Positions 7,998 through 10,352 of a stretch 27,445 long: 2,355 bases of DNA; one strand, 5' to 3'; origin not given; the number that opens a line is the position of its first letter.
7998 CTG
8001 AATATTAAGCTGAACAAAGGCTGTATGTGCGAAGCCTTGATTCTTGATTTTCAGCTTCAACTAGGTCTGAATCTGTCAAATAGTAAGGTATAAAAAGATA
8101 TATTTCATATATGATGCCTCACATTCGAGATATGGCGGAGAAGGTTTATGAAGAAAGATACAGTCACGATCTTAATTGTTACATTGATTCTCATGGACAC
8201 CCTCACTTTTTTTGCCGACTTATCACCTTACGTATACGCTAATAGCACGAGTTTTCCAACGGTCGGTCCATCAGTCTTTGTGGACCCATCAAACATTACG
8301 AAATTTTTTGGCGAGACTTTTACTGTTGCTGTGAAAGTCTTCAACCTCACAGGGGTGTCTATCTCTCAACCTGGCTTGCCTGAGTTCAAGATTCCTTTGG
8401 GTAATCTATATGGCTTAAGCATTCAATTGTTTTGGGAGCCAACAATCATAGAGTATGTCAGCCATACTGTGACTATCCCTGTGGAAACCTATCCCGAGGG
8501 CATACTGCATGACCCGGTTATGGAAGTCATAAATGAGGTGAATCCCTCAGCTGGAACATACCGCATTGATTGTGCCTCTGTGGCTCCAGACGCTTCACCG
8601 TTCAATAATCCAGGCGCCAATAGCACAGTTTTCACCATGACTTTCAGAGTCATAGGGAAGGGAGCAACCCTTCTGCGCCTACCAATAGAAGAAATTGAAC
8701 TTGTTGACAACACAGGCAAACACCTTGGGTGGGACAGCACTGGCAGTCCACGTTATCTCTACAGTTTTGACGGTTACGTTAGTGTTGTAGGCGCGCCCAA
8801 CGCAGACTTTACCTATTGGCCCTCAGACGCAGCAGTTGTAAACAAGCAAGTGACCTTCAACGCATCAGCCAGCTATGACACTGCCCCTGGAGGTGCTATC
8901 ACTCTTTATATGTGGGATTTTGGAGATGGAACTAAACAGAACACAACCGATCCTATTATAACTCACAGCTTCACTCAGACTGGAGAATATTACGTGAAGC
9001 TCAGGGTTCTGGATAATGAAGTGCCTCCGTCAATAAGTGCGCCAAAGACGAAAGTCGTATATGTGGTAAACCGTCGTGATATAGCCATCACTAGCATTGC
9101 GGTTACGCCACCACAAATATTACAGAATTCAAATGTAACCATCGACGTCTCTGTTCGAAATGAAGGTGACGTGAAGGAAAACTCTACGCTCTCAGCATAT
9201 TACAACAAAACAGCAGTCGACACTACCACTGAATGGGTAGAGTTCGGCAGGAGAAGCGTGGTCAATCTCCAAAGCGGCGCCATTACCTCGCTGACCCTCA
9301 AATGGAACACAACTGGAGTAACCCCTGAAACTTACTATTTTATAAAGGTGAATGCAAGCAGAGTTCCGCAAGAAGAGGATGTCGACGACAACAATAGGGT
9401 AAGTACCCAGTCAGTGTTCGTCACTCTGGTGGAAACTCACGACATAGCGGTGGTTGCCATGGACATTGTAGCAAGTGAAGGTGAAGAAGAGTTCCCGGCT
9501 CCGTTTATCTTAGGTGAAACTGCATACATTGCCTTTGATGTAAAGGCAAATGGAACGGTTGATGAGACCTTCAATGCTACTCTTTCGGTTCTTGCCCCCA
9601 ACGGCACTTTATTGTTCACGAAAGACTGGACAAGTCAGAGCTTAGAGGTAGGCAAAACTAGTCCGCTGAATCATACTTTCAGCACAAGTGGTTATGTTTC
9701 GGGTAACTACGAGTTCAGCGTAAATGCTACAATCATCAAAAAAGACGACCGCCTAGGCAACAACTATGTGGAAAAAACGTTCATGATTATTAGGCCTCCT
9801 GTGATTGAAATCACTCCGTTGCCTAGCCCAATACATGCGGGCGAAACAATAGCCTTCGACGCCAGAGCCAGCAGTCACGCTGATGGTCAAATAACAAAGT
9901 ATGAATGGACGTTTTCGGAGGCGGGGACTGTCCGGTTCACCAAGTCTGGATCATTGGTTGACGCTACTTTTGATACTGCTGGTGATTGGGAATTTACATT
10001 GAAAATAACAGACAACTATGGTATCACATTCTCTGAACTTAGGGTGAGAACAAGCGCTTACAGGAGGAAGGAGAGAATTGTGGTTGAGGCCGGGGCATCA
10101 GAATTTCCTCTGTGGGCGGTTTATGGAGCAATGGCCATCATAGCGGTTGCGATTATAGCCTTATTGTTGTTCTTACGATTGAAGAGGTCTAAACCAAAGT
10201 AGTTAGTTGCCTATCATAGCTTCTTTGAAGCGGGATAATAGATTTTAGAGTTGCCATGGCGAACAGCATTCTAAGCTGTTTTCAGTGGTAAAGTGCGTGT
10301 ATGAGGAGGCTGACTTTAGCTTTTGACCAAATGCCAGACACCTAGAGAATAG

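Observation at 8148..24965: Candidate archaeal cohesin-dockerin surface complex built around a peptide ABC importer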

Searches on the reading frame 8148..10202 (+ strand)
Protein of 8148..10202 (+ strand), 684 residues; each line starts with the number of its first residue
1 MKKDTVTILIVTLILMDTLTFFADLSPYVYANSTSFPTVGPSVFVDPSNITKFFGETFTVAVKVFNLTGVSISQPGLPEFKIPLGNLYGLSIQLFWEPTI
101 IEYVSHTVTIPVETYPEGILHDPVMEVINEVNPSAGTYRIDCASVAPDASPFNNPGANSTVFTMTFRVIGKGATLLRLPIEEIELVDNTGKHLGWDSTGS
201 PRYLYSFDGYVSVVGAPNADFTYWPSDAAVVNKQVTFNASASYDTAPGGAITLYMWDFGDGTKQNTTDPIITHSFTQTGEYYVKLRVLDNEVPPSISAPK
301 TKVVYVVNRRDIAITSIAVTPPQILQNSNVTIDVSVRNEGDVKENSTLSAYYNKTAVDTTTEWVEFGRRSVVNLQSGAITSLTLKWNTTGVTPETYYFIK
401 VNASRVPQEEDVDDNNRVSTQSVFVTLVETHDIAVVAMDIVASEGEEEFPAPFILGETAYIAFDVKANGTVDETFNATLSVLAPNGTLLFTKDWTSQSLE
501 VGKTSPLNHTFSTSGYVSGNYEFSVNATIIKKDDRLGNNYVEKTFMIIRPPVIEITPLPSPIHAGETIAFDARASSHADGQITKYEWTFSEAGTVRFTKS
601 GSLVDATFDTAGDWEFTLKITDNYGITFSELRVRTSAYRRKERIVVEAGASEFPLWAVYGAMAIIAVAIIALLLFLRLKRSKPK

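Call 3: search_protein_families(library=pfam, proteins=[window:8148-10202:+], max_evalue=0.1)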
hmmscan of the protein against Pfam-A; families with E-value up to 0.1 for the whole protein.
window:8148-10202:+ (684 aa): 5 families
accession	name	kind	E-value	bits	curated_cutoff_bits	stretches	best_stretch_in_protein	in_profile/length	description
PF18911.6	PKD_4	-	4.7e-26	91.1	27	2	226-290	11-71/85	PKD domain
PF00801.26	PKD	-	1.7e-20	73.3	23.5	2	221-290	2-68/80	PKD domain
PF22352.2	K319L-like_PKD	-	3.5e-07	30.6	27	2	565-625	11-73/84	K319L-like, PKD domain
PF07705.17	CARDB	-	1e-05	26.1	22.7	1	311-410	3-92/101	CARDB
PF21027.3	Sde0182_C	-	0.078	14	27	0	567-595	1-30/83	Cellulose-binding protein Sde0182, C-terminal domain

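Call 16: search_protein_families(library=ncbifam, proteins=[window:8148-10202:+], max_evalue=0.1)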
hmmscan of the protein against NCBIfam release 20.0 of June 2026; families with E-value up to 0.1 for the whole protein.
window:8148-10202:+ (684 aa): 0 families

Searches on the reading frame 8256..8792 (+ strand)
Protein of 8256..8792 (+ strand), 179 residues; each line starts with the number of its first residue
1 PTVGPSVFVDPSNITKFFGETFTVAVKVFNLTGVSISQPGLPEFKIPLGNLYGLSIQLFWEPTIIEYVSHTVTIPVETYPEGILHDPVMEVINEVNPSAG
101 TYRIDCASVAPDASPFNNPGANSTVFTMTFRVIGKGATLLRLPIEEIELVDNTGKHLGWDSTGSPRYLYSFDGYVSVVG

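Call 6: search_solved_structures(query=window:8256-8792:+, max_evalue=10, show_alignments=2)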
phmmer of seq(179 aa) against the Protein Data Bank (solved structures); distinct sequences matched with E-value up to 10: 1.
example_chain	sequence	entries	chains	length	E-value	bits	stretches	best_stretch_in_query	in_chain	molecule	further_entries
4yn2_A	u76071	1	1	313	0.86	12.8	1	40-98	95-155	FUSOLIN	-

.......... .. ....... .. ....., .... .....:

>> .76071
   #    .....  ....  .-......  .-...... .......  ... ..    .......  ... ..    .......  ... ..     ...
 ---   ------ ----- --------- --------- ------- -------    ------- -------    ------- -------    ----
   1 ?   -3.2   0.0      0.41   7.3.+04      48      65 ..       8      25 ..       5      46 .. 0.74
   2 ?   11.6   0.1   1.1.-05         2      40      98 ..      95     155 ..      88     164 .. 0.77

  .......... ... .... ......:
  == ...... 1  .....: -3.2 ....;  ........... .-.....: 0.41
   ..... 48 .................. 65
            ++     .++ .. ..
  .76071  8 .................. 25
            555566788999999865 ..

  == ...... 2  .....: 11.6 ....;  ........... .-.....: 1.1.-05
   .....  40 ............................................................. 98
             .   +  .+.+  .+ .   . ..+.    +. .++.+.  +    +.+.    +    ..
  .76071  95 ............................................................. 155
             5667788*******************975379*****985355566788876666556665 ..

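Call 10: search_solved_structures(query=A2, max_evalue=10, show_alignments=3)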
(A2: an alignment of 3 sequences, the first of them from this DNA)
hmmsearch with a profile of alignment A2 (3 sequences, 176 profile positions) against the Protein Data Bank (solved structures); distinct sequences matched with E-value up to 10: 6.
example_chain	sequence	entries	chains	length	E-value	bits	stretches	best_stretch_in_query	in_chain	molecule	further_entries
1zv9_A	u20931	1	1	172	0.29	14.2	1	14-139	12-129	Cellulosomal scaffoldin adaptor protein B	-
1qzn_A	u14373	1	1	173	0.3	14.2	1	14-139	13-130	cellulosomal scaffoldin adaptor protein B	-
3f2l_A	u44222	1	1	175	0.31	14.1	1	14-139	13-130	Cellulosomal scaffoldin adaptor protein B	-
3bwz_A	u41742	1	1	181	0.33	14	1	14-139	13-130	Cellulosomal scaffoldin adaptor protein B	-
6cp9_A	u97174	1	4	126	0.47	13.5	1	73-135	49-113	CdiA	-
3l8q_A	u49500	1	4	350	0.62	13.1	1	14-139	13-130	Cellulosomal scaffoldin adaptor protein B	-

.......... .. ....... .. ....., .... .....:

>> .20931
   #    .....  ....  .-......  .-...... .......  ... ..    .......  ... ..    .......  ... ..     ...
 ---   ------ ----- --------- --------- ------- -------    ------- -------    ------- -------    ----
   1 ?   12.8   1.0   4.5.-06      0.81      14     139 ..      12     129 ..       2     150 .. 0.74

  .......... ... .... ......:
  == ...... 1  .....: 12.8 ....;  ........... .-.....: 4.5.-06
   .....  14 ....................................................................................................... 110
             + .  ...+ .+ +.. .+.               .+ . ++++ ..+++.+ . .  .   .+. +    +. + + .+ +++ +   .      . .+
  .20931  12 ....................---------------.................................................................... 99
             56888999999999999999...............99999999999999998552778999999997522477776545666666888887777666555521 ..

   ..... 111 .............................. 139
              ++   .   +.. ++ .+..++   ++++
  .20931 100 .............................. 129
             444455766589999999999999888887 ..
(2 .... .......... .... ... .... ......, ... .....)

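Call 11: find_homologous_proteins(query=window:8256-8792:+, max_evalue=0.001)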
Query seq(179 aa) (179 aa): 8 proteins with E <= 0.001 among 47 candidates.
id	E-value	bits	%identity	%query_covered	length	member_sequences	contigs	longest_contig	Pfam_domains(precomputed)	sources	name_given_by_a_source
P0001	1.7e-41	160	46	99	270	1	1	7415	-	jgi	-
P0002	1.2e-39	154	46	99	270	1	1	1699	-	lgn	-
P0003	4.4e-36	143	44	95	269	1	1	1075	-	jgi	jgi:hypothetical protein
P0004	5.6e-29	119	46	74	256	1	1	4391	-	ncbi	ncbi:MAG: cohesin domain-containing protein, partial [Candidatus Bathyarchaeia archaeon]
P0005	2.5e-22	98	49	65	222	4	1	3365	PF00963.25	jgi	-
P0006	1.1e-21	96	44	84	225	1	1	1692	PF00963.25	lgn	-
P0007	3.4e-20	91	39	92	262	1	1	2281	-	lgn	-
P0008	3.4e-18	84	46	55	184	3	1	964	-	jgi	jgi:hypothetical protein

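Call 14: search_solved_structures(query=A3, max_evalue=10, show_alignments=1)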
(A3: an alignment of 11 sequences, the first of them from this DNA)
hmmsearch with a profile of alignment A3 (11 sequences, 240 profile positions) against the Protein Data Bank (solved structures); distinct sequences matched with E-value up to 10: 10.
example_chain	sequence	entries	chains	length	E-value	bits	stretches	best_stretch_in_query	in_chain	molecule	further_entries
3l8q_A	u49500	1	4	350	1.3e-05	28.1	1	45-195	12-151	Cellulosomal scaffoldin adaptor protein B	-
3bwz_A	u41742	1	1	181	7.5e-05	25.5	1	45-195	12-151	Cellulosomal scaffoldin adaptor protein B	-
1qzn_A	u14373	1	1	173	7.8e-05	25.5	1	45-195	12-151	cellulosomal scaffoldin adaptor protein B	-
1zv9_A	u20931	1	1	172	8.6e-05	25.3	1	45-195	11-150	Cellulosomal scaffoldin adaptor protein B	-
3f2l_A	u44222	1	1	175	8.7e-05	25.3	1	45-195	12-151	Cellulosomal scaffoldin adaptor protein B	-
9up9_A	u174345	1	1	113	0.37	13.4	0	164-206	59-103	nanobody protein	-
3occ_A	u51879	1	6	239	0.66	12.6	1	62-116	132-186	Purine nucleoside phosphorylase deoD-type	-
3of3_A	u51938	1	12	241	1.3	11.7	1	77-116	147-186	Purine nucleoside phosphorylase deoD-type 1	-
1vhj_A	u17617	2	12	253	1.4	11.6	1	77-116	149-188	purine nucleoside phosphorylase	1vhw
6a78_L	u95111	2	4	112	1.6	11.4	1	163-219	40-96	Light chain region of the anti-human Robo1 antibody B5209B scFv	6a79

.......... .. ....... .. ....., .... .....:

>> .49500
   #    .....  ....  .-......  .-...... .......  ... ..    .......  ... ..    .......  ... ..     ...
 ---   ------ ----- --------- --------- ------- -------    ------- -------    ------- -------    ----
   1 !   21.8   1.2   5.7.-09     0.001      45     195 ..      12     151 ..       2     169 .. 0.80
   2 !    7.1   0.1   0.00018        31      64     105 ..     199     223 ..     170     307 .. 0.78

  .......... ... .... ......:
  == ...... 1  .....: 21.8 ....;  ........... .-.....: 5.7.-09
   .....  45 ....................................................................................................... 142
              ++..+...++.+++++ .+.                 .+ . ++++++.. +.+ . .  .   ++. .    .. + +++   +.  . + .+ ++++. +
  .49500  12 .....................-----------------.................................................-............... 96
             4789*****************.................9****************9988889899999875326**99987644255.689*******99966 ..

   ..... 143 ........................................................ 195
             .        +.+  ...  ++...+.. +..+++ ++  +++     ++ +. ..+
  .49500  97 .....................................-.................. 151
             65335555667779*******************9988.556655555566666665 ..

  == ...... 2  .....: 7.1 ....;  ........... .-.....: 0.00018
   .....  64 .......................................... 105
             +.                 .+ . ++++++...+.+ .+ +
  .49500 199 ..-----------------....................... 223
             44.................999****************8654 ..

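Call 19: predict_structure(alignment_id=A3)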
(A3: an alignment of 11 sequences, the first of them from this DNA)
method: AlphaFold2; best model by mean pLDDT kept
length: 179 residues; sequences in the alignment: 11
mean_pLDDT: 86.1   pTM: 0.84
mean pLDDT of the five models: 86.1, 83.6, 82.5, 80.0, 79.4
residues with pLDDT >= 90: 110; 70-90: 39; 50-70: 19; < 50: 11
segments of 3 or more residues with pLDDT < 50: 76-85
pLDDT, mean of each block of 10 residues (from residue 1): 83 97 94 89 90 93 98 57 50 92 84 69 87 97 95 90 93 93
secondary structure, 60 per line:
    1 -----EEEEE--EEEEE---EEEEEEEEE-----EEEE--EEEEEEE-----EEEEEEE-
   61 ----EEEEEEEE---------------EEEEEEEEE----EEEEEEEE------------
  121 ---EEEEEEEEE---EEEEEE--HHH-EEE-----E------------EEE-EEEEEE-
elements in order: E6-10 E13-17 E21-29 E35-38 E41-47 E53-59 E65-72 E88-96 E101-108 E124-132 E136-141 E148-150 E169-171 E173-178

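Call 23: fold_search(model_id=the predicted structure, library=pdb)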
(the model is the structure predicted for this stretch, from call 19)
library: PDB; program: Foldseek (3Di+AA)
matches with E <= 10: 1996; with E <= 0.001: 18
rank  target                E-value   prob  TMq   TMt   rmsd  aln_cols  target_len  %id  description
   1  6kgd_A                5.8e-09  1.00  0.66  0.79   3.0       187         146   10  Crystal structure of CaDoc0917(R49D)-CaCohA2 complex at pH 8.0 (released 2020-07-08)
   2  6kgf_C                7.2e-09  1.00  0.63  0.75   3.9       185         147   11  Crystal structure of CaDoc0917(R16D)-CaCohA2 complex at pH 8.2 (released 2020-07-08)
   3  6kgc_A                1.2e-08  1.00  0.63  0.77   3.8       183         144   10  Crystal structure of CaDoc0917(R49D)-CaCohA2 complex at pH 5.4 (released 2020-07-08)
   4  6kge_A                3.2e-08  1.00  0.62  0.77   3.7       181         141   11  Crystal structure of CaDoc0917(R16D)-CaCohA2 complex at pH 5.5 (released 2020-07-08)
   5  6kgf_A                6.2e-08  1.00  0.62  0.76   3.9       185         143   11  Crystal structure of CaDoc0917(R16D)-CaCohA2 complex at pH 8.2 (released 2020-07-08)
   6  5lxv_A                7.8e-08  1.00  0.64  0.66   4.6       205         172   13  Crystal structure of Ruminococcus flavefaciens scaffoldin C cohesin in complex with a dockerin from an uncharacterized (released 2016-10-19)
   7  5lxv_C                1.0e-07  1.00  0.61  0.63   4.9       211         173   12  Crystal structure of Ruminococcus flavefaciens scaffoldin C cohesin in complex with a dockerin from an uncharacterized (released 2016-10-19)
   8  4fl4_C                1.1e-07  1.00  0.57  0.35   5.0       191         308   14  Scaffoldin conformation and dynamics revealed by a ternary complex from the Clostridium thermocellum cellulosome (released 2012-06-27)
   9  4fl4_I                1.6e-07  1.00  0.60  0.36   4.0       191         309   13  Scaffoldin conformation and dynamics revealed by a ternary complex from the Clostridium thermocellum cellulosome (released 2012-06-27)
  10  3f2l                  1.6e-07  1.00  0.61  0.64   4.8       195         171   15  Crystal structure analysis of the K171A mutation of N-terminal type II cohesin 1 from the cellulosomal ScaB subunit of A (released 2008-12-02)
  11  1qzn                  1.8e-07  1.00  0.59  0.61   5.9       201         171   15  Crystal Structure Analysis of a type II cohesin domain from the cellulosome of Acetivibrio cellulolyticus (released 2004-09-21)
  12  3l8q_C                2.0e-07  1.00  0.62  0.36   4.0       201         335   14  Structure analysis of the type II cohesin dyad from the adaptor ScaA scaffoldin of Acetivibrio cellulolyticus (released 2010-05-05)
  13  4wi0_A                2.5e-07  1.00  0.55  0.58   5.4       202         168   15  Crystal structure of Coh3ScaB-XDoc_M2ScaA complex: A C-terminal interface mutant of type II Cohesin-X-Dockerin complex (released 2015-10-07)
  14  3l8q_D                3.1e-07  1.00  0.60  0.34   5.8       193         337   13  Structure analysis of the type II cohesin dyad from the adaptor ScaA scaffoldin of Acetivibrio cellulolyticus (released 2010-05-05)
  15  6kg8_MODEL_1_A        7.1e-07  1.00  0.62  0.70   3.6       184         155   11  Solution structure of CaCohA2 from Clostridium acetobutylicum (released 2020-07-08)
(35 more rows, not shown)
